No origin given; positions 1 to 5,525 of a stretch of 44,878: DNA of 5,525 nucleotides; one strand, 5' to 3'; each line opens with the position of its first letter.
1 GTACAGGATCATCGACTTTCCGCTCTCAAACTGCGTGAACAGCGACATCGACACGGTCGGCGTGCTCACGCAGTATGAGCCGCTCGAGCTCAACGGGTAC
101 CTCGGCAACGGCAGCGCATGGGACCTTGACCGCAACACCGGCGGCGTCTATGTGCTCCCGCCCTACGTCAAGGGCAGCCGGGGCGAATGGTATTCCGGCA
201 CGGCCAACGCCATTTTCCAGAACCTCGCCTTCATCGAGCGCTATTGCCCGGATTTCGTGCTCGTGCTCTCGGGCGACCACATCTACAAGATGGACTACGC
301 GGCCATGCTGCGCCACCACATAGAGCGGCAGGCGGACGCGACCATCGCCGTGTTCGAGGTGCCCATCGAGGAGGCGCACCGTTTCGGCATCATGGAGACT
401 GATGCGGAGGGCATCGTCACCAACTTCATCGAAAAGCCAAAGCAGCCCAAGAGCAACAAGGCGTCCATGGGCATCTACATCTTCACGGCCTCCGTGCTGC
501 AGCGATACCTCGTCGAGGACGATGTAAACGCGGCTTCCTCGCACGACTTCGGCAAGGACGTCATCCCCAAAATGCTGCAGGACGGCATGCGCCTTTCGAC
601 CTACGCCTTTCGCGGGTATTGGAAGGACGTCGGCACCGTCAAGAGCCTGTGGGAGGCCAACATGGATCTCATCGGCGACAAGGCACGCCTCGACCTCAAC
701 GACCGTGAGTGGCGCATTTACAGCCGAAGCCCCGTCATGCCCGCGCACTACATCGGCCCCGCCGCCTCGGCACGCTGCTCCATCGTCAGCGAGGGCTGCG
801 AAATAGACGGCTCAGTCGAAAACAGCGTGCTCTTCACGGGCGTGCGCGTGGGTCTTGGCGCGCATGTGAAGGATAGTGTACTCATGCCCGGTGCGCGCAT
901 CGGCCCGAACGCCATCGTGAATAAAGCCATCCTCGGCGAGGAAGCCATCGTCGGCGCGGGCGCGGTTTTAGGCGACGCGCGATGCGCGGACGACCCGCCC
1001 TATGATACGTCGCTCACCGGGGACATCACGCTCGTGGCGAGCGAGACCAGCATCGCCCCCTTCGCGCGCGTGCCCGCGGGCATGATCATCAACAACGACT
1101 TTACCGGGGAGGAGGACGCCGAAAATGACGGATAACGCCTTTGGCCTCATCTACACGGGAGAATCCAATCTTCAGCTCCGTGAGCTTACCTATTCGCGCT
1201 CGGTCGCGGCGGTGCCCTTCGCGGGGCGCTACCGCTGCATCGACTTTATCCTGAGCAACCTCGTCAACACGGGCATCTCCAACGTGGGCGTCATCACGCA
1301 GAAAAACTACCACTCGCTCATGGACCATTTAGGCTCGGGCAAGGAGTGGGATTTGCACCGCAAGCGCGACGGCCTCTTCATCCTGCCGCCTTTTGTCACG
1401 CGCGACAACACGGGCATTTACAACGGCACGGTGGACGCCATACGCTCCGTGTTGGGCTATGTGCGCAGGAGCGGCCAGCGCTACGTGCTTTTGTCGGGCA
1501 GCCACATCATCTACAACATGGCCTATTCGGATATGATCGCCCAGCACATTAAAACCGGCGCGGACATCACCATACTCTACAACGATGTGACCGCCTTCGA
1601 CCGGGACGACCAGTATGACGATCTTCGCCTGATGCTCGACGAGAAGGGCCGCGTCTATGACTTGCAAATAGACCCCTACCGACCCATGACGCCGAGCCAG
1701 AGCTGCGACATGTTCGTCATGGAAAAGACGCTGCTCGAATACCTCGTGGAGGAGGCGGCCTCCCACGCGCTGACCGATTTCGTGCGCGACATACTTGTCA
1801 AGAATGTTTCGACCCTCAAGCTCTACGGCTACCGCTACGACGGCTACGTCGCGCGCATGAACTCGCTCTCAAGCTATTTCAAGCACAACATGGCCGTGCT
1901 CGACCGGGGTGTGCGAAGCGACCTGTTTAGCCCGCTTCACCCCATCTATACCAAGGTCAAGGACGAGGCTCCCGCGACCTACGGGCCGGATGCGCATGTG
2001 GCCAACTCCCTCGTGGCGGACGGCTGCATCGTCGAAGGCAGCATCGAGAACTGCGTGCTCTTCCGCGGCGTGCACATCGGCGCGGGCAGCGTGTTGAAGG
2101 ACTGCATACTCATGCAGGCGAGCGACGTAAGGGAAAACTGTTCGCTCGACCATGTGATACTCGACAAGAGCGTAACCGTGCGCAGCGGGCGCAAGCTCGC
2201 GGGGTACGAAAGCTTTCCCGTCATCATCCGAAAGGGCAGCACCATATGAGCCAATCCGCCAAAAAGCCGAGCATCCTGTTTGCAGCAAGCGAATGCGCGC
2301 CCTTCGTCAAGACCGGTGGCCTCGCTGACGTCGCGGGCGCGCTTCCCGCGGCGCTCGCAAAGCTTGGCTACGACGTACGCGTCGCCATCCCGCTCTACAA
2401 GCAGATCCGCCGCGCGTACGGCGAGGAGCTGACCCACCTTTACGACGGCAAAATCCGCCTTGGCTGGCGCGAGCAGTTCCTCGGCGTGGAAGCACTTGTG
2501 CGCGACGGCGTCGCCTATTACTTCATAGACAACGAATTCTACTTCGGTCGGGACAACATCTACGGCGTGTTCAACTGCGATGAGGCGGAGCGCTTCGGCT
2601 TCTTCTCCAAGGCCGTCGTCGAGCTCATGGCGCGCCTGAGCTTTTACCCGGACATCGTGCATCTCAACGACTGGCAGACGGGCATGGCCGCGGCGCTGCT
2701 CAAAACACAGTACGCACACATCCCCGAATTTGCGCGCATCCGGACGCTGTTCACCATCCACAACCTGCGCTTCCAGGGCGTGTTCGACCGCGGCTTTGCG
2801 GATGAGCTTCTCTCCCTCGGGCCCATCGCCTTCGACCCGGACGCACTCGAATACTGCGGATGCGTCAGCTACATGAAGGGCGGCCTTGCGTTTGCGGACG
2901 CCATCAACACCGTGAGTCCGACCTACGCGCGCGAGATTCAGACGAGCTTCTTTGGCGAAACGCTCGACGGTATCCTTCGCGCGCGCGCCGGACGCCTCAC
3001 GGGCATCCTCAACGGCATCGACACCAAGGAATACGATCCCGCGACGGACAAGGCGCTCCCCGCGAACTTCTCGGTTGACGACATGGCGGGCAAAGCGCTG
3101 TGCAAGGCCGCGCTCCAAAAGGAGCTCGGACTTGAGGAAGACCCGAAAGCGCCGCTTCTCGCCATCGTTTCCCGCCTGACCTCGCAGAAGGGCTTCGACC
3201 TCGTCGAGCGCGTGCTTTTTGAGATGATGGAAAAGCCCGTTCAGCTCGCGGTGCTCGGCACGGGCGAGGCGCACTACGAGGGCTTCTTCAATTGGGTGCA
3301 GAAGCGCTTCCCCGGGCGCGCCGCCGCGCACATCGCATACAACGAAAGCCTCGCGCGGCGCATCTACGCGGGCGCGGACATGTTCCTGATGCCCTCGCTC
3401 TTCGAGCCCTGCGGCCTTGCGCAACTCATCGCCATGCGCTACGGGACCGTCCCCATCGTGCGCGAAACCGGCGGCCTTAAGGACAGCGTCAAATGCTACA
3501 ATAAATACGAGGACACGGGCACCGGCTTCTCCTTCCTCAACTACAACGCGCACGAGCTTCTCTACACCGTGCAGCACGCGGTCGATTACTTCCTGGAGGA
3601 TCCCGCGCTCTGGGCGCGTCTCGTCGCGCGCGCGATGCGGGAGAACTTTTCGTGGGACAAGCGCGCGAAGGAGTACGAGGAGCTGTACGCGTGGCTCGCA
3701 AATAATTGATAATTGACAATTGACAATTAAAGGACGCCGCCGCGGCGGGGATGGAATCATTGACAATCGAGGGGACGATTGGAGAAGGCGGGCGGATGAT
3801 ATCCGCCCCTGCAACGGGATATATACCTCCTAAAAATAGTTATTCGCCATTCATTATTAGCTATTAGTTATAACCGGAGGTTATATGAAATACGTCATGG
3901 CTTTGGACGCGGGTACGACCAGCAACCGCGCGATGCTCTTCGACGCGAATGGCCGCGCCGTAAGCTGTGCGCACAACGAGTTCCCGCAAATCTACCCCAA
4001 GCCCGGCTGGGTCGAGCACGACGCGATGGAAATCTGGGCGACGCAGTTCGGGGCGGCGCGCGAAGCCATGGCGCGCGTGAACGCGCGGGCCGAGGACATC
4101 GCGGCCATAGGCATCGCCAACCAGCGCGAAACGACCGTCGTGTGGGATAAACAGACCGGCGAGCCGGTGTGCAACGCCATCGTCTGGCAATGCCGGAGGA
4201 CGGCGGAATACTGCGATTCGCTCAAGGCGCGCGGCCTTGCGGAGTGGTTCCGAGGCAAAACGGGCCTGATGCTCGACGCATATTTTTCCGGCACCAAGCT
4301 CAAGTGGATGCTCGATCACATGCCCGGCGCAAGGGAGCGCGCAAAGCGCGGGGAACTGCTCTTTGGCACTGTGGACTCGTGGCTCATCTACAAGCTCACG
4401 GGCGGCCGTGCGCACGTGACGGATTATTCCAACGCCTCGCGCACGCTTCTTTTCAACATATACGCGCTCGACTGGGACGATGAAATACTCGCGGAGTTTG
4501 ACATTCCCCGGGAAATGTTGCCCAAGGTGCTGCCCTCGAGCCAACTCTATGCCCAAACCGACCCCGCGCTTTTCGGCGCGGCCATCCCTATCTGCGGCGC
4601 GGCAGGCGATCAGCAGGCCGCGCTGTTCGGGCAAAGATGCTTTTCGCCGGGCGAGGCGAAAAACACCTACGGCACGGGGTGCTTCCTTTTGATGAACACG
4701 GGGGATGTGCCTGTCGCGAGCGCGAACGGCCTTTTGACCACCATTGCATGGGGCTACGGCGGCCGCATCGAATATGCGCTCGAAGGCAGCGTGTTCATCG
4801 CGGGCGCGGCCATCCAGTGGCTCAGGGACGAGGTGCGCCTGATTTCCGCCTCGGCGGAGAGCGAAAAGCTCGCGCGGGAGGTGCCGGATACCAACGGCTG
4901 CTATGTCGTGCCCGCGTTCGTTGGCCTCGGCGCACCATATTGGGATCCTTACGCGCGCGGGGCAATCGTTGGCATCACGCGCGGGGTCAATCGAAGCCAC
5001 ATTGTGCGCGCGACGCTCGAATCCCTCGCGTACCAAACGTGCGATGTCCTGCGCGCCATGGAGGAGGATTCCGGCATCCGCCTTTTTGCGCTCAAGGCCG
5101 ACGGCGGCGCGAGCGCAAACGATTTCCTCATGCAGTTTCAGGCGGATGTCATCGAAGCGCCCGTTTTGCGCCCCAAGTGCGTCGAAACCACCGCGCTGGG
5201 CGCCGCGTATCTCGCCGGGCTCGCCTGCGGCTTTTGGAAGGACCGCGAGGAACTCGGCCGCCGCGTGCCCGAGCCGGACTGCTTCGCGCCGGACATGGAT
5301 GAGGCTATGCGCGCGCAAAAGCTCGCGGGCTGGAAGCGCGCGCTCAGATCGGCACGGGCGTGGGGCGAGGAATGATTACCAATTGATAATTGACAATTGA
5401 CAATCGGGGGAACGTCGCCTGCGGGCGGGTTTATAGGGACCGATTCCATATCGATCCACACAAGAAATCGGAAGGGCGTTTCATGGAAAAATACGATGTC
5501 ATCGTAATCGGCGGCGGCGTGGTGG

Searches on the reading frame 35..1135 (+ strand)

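Call 33: search_protein_families(library=pfam, proteins=[window:35-1135:+], max_evalue=0.001)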
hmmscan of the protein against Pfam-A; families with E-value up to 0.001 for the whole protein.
window:35-1135:+ (366 aa): 4 families
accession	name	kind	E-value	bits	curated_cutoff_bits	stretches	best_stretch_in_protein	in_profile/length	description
PF00483.29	NTP_transferase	-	2.6e-50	171.7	21.2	1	1-212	42-242/245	Nucleotidyl transferase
PF24894.1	Hexapep_GlmU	-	6.5e-17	62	23.3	1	244-329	14-100/104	GlmU-like, C-terminal hexapeptide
PF25084.1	LbH_EIF2B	-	2.8e-07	30.9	54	1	239-310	29-103/105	EIF2B subunit epsilon LbH domain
PF00132.30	Hexapep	-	3e-05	24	27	1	281-313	2-35/36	Bacterial transferase hexapeptide (six repeats)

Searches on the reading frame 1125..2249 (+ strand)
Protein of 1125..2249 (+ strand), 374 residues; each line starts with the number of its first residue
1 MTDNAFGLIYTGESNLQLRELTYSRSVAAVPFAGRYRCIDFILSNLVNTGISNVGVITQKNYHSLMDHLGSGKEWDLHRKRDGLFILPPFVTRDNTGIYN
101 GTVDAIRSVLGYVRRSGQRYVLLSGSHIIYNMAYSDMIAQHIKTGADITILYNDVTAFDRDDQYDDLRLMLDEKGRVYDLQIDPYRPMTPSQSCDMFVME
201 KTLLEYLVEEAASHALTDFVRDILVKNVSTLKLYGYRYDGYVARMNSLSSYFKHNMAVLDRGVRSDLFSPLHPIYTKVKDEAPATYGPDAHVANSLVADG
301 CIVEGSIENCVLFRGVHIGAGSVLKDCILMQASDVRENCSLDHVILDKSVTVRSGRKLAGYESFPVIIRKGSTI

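Call 33: search_protein_families(library=pfam, proteins=[window:1125-2249:+], max_evalue=0.001)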
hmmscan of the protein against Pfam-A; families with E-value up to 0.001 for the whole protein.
window:1125-2249:+ (374 aa): 4 families
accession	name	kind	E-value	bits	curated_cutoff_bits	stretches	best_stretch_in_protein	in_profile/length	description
PF00483.29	NTP_transferase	-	2e-17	64.1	21.2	1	12-229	7-211/245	Nucleotidyl transferase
PF24894.1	Hexapep_GlmU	-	3e-15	56.6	23.3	1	289-357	13-82/104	GlmU-like, C-terminal hexapeptide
PF25084.1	LbH_EIF2B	-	1.7e-07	31.6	54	1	289-355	33-102/105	EIF2B subunit epsilon LbH domain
PF25247.1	LbH_GLGC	-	4.6e-06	27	27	1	283-333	4-55/135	GLGC left-handed parallel beta-helix domain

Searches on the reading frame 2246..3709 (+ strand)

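Call 33: search_protein_families(library=pfam, proteins=[window:2246-3709:+], max_evalue=0.001)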
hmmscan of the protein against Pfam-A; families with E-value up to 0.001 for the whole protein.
window:2246-3709:+ (487 aa): 5 families
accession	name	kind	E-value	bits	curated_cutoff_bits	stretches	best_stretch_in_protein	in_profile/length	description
PF08323.17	Glyco_transf_5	-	5e-84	282.2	22.7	1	10-245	2-238/239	Starch synthase catalytic domain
PF00534.26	Glycos_transf_1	-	4.8e-12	46.2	26.4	1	298-461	11-167/172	Glycosyl transferases group 1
PF13692.12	Glyco_trans_1_4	-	1e-08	36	27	1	303-416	2-116/142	Glycosyl transferases group 1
PF13579.12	Glyco_trans_4_4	-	1.9e-08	35.3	29.7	1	24-233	1-144/158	Glycosyl transferase 4-like domain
PF13439.12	Glyco_transf_4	-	2.6e-06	28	28.5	0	24-233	2-150/170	Glycosyltransferase Family 4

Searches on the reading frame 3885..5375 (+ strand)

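Call 33: search_protein_families(library=pfam, proteins=[window:3885-5375:+], max_evalue=0.001)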
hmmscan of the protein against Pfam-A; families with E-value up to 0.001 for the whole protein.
window:3885-5375:+ (496 aa): 2 families
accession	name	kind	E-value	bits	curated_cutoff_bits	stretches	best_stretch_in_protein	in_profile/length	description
PF00370.27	FGGY_N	-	2.8e-79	266.6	28.8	1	3-249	1-245/245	FGGY family of carbohydrate kinases, N-terminal domain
PF02782.22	FGGY_C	-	1.5e-44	152.6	27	1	259-447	2-197/198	FGGY family of carbohydrate kinases, C-terminal domain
